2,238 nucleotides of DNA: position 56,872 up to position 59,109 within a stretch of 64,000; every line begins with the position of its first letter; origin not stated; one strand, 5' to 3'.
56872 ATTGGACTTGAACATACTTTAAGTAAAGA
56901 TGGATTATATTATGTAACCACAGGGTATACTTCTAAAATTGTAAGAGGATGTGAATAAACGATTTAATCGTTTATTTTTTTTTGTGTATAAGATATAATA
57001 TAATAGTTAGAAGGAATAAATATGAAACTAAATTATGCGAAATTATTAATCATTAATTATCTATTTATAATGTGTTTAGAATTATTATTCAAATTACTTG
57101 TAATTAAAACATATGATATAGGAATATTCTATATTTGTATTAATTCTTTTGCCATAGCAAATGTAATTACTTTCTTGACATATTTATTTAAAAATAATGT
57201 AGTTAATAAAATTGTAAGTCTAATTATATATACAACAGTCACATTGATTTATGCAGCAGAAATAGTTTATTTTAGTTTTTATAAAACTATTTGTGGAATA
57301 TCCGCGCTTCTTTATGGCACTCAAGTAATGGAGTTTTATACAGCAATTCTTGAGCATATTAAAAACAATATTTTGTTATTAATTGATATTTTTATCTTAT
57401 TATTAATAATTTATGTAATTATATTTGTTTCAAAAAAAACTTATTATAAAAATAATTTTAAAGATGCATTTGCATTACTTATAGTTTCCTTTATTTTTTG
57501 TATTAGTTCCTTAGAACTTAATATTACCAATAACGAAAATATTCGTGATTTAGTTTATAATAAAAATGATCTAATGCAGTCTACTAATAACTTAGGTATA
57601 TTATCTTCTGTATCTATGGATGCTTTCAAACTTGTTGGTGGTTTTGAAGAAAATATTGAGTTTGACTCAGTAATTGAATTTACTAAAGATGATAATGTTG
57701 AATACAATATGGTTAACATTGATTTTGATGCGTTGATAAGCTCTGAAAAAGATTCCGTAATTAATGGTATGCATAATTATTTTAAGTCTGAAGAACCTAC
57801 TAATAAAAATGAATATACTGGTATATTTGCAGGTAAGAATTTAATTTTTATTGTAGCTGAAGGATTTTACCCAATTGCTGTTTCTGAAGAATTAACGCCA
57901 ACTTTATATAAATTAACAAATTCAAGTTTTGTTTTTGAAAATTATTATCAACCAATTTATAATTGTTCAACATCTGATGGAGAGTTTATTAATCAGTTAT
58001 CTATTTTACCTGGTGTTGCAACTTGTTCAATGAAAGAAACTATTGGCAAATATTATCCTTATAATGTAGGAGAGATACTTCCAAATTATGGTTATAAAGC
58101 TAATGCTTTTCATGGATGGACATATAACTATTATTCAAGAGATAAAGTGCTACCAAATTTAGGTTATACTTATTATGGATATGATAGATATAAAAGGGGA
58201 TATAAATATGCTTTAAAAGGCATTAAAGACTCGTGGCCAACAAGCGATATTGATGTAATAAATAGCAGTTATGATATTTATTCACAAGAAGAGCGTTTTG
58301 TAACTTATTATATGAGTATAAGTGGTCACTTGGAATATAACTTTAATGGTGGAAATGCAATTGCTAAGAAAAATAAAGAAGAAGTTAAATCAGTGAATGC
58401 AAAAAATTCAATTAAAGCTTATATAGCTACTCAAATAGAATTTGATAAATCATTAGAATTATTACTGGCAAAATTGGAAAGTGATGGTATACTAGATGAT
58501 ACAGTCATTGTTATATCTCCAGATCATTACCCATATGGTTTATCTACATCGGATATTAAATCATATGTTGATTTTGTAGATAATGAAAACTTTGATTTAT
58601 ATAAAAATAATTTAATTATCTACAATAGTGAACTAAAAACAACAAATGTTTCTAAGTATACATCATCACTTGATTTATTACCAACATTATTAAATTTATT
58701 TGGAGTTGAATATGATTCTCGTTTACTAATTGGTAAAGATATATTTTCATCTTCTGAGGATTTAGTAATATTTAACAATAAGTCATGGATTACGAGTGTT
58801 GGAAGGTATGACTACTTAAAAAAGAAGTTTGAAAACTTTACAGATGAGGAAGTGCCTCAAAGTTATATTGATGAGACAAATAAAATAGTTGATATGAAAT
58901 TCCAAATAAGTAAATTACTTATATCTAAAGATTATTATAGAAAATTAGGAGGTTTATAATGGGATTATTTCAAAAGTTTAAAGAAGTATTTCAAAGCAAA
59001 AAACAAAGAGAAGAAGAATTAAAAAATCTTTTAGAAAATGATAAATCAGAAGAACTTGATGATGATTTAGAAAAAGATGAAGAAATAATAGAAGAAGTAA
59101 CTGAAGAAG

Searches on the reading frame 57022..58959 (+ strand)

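Call 67: search_protein_families(library=pfam, proteins=[window:57022-58959:+], max_evalue=0.00001)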
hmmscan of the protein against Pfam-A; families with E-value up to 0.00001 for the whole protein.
window:57022-58959:+ (645 aa): 1 family
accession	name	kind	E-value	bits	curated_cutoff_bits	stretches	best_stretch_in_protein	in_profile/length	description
PF00884.28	Sulfatase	-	1.5e-23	84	25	1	272-562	1-301/301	Sulfatase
